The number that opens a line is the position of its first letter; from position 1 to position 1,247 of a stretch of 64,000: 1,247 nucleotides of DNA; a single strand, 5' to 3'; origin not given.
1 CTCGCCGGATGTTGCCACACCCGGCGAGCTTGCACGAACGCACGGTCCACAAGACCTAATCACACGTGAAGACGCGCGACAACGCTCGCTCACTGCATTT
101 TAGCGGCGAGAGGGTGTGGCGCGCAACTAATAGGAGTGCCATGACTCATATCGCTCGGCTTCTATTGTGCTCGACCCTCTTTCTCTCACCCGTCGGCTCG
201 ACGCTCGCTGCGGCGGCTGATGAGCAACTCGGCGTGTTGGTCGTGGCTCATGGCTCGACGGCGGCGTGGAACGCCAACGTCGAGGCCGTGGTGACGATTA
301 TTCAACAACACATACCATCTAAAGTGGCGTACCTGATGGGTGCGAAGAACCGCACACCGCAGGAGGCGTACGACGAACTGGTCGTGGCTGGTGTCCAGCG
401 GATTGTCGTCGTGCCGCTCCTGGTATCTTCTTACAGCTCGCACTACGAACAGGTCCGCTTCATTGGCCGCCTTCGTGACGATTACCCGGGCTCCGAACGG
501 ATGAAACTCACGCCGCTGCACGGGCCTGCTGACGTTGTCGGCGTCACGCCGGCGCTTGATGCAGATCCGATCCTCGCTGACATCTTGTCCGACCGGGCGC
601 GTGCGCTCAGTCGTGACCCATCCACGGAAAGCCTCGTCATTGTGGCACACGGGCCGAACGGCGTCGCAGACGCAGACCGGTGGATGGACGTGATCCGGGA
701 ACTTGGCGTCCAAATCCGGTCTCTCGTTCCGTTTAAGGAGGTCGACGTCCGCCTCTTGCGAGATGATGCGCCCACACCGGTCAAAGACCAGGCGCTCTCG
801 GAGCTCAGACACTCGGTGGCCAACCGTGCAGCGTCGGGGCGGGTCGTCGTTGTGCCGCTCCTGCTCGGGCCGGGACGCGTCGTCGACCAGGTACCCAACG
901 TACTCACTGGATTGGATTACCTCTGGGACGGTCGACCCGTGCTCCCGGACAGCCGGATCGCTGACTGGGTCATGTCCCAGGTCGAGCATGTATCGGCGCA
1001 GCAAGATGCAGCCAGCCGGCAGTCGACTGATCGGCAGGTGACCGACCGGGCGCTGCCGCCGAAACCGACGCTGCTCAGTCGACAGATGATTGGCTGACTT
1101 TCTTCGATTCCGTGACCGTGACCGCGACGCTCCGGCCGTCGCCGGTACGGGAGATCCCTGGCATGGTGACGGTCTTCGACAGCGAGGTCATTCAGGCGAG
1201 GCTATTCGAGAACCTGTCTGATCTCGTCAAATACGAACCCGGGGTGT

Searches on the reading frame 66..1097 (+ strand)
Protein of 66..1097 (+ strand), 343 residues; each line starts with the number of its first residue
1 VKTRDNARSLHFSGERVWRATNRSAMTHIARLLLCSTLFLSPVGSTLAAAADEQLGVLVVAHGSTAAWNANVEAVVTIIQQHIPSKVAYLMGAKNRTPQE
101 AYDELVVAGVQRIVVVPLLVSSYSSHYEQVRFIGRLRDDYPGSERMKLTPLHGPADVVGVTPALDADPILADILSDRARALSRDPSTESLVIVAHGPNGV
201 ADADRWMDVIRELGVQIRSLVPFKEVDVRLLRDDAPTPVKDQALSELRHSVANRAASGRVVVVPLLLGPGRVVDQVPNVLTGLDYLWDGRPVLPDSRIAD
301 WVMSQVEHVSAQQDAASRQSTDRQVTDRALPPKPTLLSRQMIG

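Call 51: search_protein_families(library=pfam, max_evalue=0.00001, proteins=[window:66-1097:+])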
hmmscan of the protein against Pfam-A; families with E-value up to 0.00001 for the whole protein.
window:66-1097:+ (343 aa): 1 family
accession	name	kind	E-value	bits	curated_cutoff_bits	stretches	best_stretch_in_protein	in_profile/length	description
PF01903.22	CbiX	-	5.1e-12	46.5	22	1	62-175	1-105/106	CbiX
